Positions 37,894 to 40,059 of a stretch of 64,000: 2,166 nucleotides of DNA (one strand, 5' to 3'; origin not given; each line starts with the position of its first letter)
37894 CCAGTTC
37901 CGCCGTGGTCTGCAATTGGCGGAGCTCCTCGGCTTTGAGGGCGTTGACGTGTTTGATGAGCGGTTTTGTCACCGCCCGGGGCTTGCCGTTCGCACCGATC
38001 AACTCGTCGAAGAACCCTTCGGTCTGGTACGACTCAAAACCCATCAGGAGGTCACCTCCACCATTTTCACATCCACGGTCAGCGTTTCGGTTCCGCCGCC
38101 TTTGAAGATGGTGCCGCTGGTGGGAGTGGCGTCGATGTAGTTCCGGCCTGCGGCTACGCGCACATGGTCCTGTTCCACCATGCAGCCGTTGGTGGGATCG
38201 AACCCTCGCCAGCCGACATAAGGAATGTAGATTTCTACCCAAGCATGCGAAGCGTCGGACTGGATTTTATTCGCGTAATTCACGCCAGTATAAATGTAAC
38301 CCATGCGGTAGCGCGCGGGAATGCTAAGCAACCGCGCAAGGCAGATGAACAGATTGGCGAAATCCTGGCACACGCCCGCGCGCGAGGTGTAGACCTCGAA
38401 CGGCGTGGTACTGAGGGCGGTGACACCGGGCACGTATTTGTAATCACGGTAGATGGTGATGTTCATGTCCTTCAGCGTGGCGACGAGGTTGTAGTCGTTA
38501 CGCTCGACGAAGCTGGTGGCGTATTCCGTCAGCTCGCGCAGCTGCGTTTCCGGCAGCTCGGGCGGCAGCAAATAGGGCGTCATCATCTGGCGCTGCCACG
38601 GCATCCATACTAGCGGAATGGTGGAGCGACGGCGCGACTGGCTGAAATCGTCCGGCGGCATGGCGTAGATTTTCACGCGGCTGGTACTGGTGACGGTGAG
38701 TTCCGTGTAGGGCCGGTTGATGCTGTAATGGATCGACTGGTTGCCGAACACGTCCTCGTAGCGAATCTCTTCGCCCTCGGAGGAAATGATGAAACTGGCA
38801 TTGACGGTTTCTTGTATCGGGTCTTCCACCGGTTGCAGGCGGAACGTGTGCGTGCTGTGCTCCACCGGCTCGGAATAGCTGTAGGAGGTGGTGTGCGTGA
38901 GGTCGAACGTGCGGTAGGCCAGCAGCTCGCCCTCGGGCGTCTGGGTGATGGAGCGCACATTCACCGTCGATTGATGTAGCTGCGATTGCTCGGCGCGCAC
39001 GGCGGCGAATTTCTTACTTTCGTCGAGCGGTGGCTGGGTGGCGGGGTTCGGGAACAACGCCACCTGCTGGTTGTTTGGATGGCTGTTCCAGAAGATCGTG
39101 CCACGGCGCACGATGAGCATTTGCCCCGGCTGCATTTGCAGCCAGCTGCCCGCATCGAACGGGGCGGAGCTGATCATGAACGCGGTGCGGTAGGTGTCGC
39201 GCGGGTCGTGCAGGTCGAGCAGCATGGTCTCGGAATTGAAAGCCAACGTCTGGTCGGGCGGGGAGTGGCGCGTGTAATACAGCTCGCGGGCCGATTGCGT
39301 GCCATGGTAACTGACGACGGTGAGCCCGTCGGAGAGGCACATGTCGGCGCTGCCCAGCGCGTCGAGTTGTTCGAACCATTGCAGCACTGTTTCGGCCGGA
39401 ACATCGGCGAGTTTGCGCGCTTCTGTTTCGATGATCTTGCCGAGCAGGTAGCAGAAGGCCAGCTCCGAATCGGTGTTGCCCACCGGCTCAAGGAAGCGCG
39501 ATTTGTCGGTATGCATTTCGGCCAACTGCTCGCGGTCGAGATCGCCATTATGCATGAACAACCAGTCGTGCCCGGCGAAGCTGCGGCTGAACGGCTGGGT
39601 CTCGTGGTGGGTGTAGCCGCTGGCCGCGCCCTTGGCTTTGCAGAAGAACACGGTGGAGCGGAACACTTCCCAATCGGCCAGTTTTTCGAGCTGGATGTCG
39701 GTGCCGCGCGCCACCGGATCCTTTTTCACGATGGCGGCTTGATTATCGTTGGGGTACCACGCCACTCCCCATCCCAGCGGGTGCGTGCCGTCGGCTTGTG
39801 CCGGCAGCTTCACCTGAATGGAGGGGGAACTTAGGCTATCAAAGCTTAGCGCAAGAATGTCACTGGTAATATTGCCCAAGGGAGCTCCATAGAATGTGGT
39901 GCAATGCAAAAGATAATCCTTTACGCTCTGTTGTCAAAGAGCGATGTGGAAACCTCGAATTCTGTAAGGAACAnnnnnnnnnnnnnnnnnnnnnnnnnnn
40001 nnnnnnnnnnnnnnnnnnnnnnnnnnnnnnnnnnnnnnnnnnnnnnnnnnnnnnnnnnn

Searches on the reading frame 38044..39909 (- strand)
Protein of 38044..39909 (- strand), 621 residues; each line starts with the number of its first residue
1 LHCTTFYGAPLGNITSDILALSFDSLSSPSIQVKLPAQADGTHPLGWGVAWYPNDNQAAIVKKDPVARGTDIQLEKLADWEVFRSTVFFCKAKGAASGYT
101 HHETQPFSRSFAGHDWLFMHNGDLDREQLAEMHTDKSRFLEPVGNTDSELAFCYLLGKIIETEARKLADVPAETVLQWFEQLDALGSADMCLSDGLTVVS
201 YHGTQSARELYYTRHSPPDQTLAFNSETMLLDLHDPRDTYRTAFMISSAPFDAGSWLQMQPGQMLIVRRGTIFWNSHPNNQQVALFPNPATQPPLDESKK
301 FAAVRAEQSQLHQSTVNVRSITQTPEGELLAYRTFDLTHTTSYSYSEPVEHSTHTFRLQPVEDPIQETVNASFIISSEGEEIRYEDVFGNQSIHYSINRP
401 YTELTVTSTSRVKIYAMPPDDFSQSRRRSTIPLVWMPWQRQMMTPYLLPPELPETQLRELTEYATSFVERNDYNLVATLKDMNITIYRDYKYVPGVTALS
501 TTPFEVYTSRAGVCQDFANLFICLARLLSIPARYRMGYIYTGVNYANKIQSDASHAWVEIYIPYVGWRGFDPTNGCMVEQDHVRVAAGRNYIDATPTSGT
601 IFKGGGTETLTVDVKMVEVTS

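Call 9: search_protein_families(library=pfam, proteins=[window:38044-39909:-], max_evalue=0.01)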
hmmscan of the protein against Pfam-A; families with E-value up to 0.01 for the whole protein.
window:38044-39909:- (621 aa): 3 families
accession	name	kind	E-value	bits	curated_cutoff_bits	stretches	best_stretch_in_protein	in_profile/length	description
PF13230.11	GATase_4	-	2.4e-46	158.3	23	1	17-280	3-261/272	Glutamine amidotransferases class-II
PF01841.26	Transglut_core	-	5e-18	65.8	23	1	480-572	19-108/108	Transglutaminase-like superfamily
PF08379.15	Bact_transglu_N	-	2.1e-17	64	27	1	336-412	2-79/80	Bacterial transglutaminase-like N-terminal region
